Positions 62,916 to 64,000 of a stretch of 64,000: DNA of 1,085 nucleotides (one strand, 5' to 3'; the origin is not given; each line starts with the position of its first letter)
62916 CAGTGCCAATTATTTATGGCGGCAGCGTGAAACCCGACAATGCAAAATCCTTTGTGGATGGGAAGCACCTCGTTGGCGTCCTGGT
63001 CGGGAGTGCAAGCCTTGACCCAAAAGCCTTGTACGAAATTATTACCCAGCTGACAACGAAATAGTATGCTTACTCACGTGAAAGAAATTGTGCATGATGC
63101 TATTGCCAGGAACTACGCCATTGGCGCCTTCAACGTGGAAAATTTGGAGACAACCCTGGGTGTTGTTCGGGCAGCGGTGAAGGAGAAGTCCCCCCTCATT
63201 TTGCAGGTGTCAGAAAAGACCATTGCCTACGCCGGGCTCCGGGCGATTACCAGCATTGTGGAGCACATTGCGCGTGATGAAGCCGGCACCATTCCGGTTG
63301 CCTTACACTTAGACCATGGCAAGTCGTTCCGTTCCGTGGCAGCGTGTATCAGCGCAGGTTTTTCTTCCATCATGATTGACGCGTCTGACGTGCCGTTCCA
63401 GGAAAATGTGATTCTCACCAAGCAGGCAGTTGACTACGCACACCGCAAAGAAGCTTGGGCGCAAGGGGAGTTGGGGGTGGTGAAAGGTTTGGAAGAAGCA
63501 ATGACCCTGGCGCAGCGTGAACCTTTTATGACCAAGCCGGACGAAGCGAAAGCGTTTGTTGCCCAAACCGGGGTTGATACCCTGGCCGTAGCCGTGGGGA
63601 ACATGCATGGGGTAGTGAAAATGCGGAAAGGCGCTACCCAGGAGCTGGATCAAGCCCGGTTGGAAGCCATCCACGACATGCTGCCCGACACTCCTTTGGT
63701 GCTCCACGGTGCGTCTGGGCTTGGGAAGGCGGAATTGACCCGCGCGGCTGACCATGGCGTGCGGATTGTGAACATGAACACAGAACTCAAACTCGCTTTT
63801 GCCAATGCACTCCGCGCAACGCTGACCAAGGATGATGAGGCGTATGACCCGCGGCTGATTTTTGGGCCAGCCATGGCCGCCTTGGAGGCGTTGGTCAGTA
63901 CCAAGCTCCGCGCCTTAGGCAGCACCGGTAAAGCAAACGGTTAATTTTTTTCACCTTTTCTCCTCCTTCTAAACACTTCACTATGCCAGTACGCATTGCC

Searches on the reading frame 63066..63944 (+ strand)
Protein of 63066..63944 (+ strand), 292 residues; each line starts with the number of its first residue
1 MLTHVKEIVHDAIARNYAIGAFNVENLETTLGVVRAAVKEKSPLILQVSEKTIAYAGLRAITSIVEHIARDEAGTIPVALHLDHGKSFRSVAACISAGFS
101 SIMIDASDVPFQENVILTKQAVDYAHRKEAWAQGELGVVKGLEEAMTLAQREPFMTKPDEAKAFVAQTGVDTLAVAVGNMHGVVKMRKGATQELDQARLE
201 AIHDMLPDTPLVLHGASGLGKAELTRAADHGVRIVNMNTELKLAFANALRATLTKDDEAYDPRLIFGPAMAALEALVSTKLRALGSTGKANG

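Call 78: find_encoding_contigs(protein=window:63066-63944:+, flank=10000, max_places=1)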
Protein window:63066-63944:+ (292 aa): 3 contigs read that carry it; 1 place shown.
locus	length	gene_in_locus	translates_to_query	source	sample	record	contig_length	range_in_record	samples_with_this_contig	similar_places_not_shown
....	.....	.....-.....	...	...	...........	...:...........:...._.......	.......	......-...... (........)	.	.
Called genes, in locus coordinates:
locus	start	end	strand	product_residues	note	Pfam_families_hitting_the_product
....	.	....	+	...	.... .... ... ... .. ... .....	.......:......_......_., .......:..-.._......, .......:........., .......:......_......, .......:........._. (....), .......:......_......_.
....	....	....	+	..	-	-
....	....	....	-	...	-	-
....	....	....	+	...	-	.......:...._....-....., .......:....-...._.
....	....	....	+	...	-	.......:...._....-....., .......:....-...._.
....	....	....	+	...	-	-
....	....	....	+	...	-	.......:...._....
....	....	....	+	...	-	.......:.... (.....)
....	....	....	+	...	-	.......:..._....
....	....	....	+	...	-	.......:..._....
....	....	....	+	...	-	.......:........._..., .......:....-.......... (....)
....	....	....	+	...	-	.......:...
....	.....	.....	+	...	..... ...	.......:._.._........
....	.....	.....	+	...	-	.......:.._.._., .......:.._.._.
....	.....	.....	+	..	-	-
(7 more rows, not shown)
